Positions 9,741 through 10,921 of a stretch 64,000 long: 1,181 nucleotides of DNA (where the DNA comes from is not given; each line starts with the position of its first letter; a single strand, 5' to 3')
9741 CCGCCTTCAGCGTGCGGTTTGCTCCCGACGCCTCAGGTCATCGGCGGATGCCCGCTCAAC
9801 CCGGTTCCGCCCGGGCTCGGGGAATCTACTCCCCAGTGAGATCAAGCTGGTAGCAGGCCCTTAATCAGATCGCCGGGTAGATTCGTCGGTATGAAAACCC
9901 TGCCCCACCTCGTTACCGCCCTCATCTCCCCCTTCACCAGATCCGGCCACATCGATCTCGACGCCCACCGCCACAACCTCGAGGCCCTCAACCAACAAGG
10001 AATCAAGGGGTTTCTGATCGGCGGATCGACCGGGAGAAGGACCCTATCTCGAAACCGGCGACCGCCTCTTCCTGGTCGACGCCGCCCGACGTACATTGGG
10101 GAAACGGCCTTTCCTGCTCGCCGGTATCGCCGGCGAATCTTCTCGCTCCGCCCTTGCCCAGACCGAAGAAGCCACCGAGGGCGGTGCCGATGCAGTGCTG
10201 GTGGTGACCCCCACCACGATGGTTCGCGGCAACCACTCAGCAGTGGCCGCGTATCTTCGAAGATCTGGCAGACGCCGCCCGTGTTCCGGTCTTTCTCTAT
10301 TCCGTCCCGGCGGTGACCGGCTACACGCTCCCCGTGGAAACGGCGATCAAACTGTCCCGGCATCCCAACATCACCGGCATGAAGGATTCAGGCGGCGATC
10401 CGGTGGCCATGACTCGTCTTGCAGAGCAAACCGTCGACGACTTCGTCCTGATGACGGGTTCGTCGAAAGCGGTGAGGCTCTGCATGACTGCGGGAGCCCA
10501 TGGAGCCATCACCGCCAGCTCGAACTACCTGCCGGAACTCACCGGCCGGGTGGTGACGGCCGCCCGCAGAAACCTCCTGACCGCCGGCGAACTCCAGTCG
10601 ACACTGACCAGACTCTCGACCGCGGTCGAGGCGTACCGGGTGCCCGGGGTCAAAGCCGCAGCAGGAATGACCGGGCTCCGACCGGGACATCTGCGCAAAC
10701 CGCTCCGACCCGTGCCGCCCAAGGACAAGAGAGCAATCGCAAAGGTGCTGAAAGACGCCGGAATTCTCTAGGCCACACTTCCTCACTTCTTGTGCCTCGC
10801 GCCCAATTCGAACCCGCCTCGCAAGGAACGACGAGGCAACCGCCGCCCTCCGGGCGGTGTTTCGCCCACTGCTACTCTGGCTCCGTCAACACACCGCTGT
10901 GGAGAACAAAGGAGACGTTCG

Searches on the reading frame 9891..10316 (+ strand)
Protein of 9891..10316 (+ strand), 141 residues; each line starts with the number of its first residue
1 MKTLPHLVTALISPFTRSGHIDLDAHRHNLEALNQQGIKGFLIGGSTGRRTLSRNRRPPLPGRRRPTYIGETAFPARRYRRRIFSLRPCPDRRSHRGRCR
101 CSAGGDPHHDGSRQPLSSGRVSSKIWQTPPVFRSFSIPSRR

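Call 92: search_protein_families(library=ncbifam, proteins=[window:9891-10316:+], max_evalue=0.01)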
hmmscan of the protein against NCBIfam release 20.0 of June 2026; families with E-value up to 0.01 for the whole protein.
window:9891-10316:+ (141 aa): 4 families
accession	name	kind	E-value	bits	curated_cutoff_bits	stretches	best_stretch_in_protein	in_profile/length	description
TIGR00674.1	dapA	equivalog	3.9e-05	22.7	206.15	1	6-49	1-44/286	4-hydroxy-tetrahydrodipicolinate synthase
NF003164.0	PRK04147.1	equivalog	0.00097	18.5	281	1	2-52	2-53/294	N-acetylneuraminate lyase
NF040954.1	Arch_KDGaldase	equivalog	0.0017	17.8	390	1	7-48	3-44/288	bifunctional 2-dehydro-3-deoxy-phosphogluconate/2-dehydro-3-deoxy-6-phosphogalactonate aldolase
TIGR02313.1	HpaI-NOT-DapA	exception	0.0093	14.8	396.7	0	8-49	5-46/294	2,4-dihydroxyhept-2-ene-1,7-dioic acid aldolase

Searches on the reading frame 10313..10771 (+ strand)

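Call 92: search_protein_families(library=ncbifam, proteins=[window:10313-10771:+], max_evalue=0.01)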
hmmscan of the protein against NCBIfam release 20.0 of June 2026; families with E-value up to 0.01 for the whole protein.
window:10313-10771:+ (152 aa): 7 families
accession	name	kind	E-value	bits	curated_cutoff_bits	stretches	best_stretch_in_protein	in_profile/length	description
TIGR00674.1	dapA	equivalog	2.7e-18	65.8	206.15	1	2-148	136-285/286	4-hydroxy-tetrahydrodipicolinate synthase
NF002958.0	PRK03620.1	subfamily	1.6e-10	40.3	278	1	7-149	149-299/307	5-dehydro-4-deoxyglucarate dehydratase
TIGR02313.1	HpaI-NOT-DapA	exception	4.9e-10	38.7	396.7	1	5-149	142-289/294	2,4-dihydroxyhept-2-ene-1,7-dioic acid aldolase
NF003164.0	PRK04147.1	equivalog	2.5e-08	33.5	281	1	2-146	142-287/294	N-acetylneuraminate lyase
TIGR03249.1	KdgD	equivalog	5.4e-07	29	373.95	1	13-149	153-298/299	5-dehydro-4-deoxyglucarate dehydratase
NF040954.1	Arch_KDGaldase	equivalog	1.7e-06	27.6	390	1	2-146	135-278/288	bifunctional 2-dehydro-3-deoxy-phosphogluconate/2-dehydro-3-deoxy-6-phosphogalactonate aldolase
TIGR00683.1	nanA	equivalog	1.1e-05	24.9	382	1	2-144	139-286/293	N-acetylneuraminate lyase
